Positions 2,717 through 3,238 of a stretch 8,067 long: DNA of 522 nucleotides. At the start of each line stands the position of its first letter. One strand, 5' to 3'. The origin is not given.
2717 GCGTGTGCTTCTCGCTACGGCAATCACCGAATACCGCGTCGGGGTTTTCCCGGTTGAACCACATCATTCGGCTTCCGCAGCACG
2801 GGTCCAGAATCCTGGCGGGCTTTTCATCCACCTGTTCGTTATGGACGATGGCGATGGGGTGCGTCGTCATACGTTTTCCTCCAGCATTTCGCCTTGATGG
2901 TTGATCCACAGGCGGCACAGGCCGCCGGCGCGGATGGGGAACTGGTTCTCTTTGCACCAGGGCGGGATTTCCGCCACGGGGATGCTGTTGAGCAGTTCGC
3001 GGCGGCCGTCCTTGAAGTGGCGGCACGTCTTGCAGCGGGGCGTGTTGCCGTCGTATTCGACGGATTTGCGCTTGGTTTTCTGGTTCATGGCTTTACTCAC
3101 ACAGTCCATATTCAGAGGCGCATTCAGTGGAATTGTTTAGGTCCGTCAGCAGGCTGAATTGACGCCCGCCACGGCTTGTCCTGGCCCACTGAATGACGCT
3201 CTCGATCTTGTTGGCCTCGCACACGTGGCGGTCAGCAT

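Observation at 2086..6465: Translationally coupled six-gene DNA-modification module with no restriction partner, a candidate uncharacterised modification/anti-restriction system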

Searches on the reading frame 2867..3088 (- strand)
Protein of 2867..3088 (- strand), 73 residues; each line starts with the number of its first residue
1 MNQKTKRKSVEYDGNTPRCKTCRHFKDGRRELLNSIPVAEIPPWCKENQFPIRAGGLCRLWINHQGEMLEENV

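Call 5: search_protein_families(library=pfam, proteins=[window:2867-3088:-], max_evalue=0.01)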
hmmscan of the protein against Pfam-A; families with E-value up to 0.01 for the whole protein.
window:2867-3088:- (73 aa): 0 families

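Call 7: search_protein_families(library=phrogs, proteins=[window:2867-3088:-], max_evalue=0.001)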
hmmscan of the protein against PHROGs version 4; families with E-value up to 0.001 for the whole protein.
window:2867-3088:- (73 aa): 0 families

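Call 8: search_protein_families(library=ncbifam, proteins=[window:2867-3088:-], max_evalue=0.01)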
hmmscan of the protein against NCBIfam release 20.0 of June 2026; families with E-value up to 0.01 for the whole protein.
window:2867-3088:- (73 aa): 0 families

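Call 9: search_protein_families(library=padloc, proteins=[window:2867-3088:-], max_evalue=0.01)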
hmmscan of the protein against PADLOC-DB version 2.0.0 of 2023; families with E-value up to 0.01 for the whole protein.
window:2867-3088:- (73 aa): 0 families

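Call 40: find_homologous_proteins(query=window:2867-3088:-, max_evalue=0.001)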
Query window:2867-3088:- (73 aa): 1 proteins with E <= 0.001 among 2 candidates.
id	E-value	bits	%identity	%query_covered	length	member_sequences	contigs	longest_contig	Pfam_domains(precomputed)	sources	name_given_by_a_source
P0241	1.0e-41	158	96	97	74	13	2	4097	-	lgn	-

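Call 42: search_protein_families(library=pfam, proteins=[window:2867-3088:-], max_evalue=10)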
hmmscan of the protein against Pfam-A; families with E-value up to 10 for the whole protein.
window:2867-3088:- (73 aa): 0 families

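Call 55: search_protein_representatives(protein=window:2867-3088:-)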
Query: 73 residues. Proteins with E-value up to 0.001 (for the whole library): 96; up to 1e-10: 4; up to 1e-30: 1. The best 96 are listed.
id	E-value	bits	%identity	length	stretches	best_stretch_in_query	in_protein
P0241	3.3e-42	157.7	96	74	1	1-71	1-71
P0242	1.6e-18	82.4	41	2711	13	3-53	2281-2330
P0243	3.1e-17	78.2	44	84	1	2-71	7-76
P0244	1.4e-13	66.7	49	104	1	4-71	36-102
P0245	2.0e-10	56.6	44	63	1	9-70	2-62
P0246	2.6e-09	53.1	40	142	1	7-69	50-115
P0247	3.2e-09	52.8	44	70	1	6-70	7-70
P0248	3.5e-09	52.7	39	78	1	1-71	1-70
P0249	3.8e-09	52.5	38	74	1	6-70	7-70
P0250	5.9e-09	51.9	32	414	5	34-70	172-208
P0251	7.5e-09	51.6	39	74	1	3-67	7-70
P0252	1.2e-08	51.0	38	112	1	6-71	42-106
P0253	1.9e-08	50.3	35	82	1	3-70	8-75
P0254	3.0e-08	49.7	38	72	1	6-70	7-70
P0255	3.1e-08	49.6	36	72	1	4-70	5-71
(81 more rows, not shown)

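Call 57: search_solved_structures(query=A5, max_evalue=10, show_alignments=2)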
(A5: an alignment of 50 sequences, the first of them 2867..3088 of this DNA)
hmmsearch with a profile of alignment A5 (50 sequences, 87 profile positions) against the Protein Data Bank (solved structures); distinct sequences matched with E-value up to 10: 4.
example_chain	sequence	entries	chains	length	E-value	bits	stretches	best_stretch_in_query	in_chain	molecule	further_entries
6xyv_A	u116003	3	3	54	0.0043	20.2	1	14-58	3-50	PioC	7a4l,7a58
3idv_A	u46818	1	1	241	0.8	12.9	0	24-49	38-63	Protein disulfide-isomerase A4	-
3h31_A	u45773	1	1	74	1.6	12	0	30-74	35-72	High potential iron-sulfur protein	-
9i05_Xy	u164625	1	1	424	4.6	10.5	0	6-67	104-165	mL153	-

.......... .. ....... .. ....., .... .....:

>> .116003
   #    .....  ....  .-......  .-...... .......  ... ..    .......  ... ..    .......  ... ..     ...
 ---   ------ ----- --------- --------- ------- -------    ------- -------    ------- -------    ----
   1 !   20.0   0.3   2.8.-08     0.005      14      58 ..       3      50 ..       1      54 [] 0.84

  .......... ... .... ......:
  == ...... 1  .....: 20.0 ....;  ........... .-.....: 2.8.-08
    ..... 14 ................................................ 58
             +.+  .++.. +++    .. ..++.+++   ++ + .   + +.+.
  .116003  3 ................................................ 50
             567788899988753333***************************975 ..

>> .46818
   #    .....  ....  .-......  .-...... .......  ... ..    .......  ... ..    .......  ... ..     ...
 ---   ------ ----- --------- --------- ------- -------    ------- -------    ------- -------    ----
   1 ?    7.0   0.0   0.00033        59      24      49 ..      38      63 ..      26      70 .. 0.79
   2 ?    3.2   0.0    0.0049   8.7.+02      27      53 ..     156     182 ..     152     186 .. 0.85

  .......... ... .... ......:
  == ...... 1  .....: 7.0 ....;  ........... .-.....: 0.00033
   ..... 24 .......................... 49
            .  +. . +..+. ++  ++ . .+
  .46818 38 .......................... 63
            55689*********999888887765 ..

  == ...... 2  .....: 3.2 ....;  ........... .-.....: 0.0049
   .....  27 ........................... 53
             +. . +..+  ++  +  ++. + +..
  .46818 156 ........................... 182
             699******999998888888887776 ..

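Call 58: search_protein_families(library=pfam, alignment_id=A5, max_evalue=1)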
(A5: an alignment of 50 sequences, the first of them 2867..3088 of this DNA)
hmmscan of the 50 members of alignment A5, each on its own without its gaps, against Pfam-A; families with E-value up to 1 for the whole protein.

A. member 1, window:2867-3088:- (73 aa): 0 families

B. families by the number of members that match (of 50 scanned): 23 families
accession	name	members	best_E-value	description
PF23601.1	DUF7140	4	0.0048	Domain of unknown function (DUF7140)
PF01783.29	Ribosomal_L32p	2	0.19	Ribosomal L32p protein family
PF23580.1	Znf_XAF1_N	1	0.00012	XIAP-associated factor 1-like, N-terminal zinc finger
PF25382.1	PH_CERK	1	0.0058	Ceramide kinase PH domain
PF23077.1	zf-C2H2_ZNF462_1st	1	0.01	Zinc finger protein 462, first C2H2 zinc finger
PF10497.14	zf-4CXXC_R1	1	0.017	Zinc-finger domain of monoamine-oxidase A repressor R1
PF23367.1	DUF7091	1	0.017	Family of unknown function (DUF7091)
PF21380.2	Nrd1-Seb1_dom2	1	0.02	Nrd1/Seb1, domain 2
PF20056.4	DUF6455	1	0.039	Family of unknown function (DUF6455)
PF12013.13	OrsD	1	0.05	Orsellinic acid/F9775 biosynthesis cluster protein D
PF09332.17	Mcm10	1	0.056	Mcm10, C-terminal zinc binding motif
PF18524.6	HPIP_like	1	0.058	High potential iron-sulfur protein like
PF12585.13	DUF3759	1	0.066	Protein of unknown function (DUF3759)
PF05191.20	ADK_lid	1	0.069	Adenylate kinase, active site lid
PF11261.13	IRF-2BP1_2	1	0.084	Interferon regulatory factor 2-binding protein zinc finger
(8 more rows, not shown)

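Call 64: predict_structure(alignment_id=A5)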
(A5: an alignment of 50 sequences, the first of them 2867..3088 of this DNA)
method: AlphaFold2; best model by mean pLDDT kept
length: 73 residues; sequences in the alignment: 50
mean_pLDDT: 91.1   pTM: 0.70
mean pLDDT of the five models: 91.1, 90.7, 89.5, 89.1, 88.0
residues with pLDDT >= 90: 61; 70-90: 8; 50-70: 3; < 50: 1
segments of 3 or more residues with pLDDT < 50: none
pLDDT, mean of each block of 10 residues (from residue 1): 87 92 95 95 95 93 91 57
secondary structure, 60 per line:
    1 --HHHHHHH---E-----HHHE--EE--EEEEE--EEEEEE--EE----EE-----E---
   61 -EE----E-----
elements in order: H3-9 E29-33 E36-41

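Call 66: search_dna_similar(query=window:2867-3088:-, collection=phages, mode=protein, max_evalue=0.001, max_rows=25)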
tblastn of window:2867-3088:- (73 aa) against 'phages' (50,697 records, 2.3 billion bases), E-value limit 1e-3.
No match.

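Call 67: fold_search(model_id=the predicted structure, library=pdb)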
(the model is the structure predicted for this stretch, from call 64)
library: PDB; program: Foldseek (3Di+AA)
matches with E <= 10: 34; with E <= 0.001: 0
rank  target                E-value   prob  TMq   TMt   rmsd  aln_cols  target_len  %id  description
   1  1isu_A                8.4e-02  0.90  0.45  0.53   9.7        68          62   22  THE THREE-DIMENSIONAL STRUCTURE OF THE HIGH-POTENTIAL IRON-SULFUR PROTEIN ISOLATED FROM THE PURPLE PHOTOTROPHIC BACTER (released 1994-01-31)
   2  5grm_A                3.8e+00  0.02  0.16  0.08   9.2        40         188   15  Crystal structure of rat STING in complex with cyclic GMP-AMP with 2'5'and 3'5'phosphodiester linkage(2'3'-cGAMP) (released 2017-10-25)
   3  3bf4_B                5.7e+00  0.01  0.16  0.12   5.6        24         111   17  Crystal structure of an ethd-like protein (reut_b5694) from ralstonia eutropha jmp134 at 2.10 A resolution (released 2007-12-04)
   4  9ujk_D                5.7e+00  0.01  0.11  0.01   8.7        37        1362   22  CryoEM structure of the T.thermophilus transcription initiation complex in the presence of ATP (released 2025-10-22)
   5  8oih_DDD              6.5e+00  0.06  0.18  0.05  11.4        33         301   15  Crystal structure of the cysteine-rich Gallus gallus urate oxidase in complex with the 8-azaxanthine inhibitor under (released 2024-01-17)
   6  2os7_F                6.5e+00  0.02  0.23  0.11  14.6        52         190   13  Caf1M periplasmic chaperone tetramer (released 2007-04-17)
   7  9ujp_D                6.5e+00  0.01  0.11  0.01   9.3        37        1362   22  CryoEM structure of the T.thermophilus transcription initiation complex in the presence of Up4A (released 2025-10-22)
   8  8oih_AAA              7.0e+00  0.06  0.18  0.05  11.4        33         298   15  Crystal structure of the cysteine-rich Gallus gallus urate oxidase in complex with the 8-azaxanthine inhibitor under (released 2024-01-17)
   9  8ofk_DDD              7.0e+00  0.06  0.18  0.05  11.3        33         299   15  Crystal structure of the cysteine-rich Gallus gallus urate oxidase in complex with the 8-azaxanthine inhibitor under (released 2024-01-17)
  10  8ofk_AAA              7.0e+00  0.06  0.18  0.05  11.4        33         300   15  Crystal structure of the cysteine-rich Gallus gallus urate oxidase in complex with the 8-azaxanthine inhibitor under (released 2024-01-17)
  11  5odc_A                7.0e+00  0.02  0.16  0.03   9.8        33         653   27  Heterodisulfide reductase / [NiFe]-hydrogenase complex from Methanothermococcus thermolithotrophicus at 2.3 A resoluti (released 2017-08-30)
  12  5grm_B                7.0e+00  0.01  0.16  0.08   9.4        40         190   15  Crystal structure of rat STING in complex with cyclic GMP-AMP with 2'5'and 3'5'phosphodiester linkage(2'3'-cGAMP) (released 2017-10-25)
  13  9frj_D                7.0e+00  0.01  0.11  0.01   9.4        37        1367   22  Ap4A bound in de novo transcription initiation T. thermophilus RNA polymerase complex with aTT DNA template (released 2025-12-17)
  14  8oiw_BBB              7.5e+00  0.06  0.18  0.05  11.4        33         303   15  Crystal structure of the cysteine-rich Gallus gallus urate oxidase in complex with the 8-azaxanthine inhibitor under (released 2024-01-17)
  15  6ql7_A                7.5e+00  0.06  0.26  0.02   5.5        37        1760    8  Structure of fatty acid synthase complex with bound gamma subunit from Saccharomyces cerevisiae at 4.6 angstrom (released 2020-03-18)
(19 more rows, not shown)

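Call 77: find_encoding_contigs(protein=P0243, flank=5000, max_places=3)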
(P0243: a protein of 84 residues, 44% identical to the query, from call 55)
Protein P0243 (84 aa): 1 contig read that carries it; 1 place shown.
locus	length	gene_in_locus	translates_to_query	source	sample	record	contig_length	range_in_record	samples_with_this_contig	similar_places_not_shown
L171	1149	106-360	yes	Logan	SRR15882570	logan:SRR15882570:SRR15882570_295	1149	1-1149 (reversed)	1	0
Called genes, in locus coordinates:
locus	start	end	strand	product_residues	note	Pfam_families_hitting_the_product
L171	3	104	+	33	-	?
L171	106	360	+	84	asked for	-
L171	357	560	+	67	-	-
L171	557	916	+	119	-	-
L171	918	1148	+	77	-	?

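Call 78: find_encoding_contigs(protein=P0247, flank=5000, max_places=3)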
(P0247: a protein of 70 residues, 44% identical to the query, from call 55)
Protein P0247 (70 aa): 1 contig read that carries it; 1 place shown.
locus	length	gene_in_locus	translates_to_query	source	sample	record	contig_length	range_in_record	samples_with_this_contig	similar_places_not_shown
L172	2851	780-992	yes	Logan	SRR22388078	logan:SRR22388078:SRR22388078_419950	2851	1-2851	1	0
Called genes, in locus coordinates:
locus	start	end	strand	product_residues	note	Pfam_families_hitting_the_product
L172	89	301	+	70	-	-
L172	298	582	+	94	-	-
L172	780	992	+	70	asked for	-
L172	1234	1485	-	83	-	-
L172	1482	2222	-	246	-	PF13482:RNase_H_2, PF10108:DNA_pol_B_exo2 (faint)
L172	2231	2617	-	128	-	-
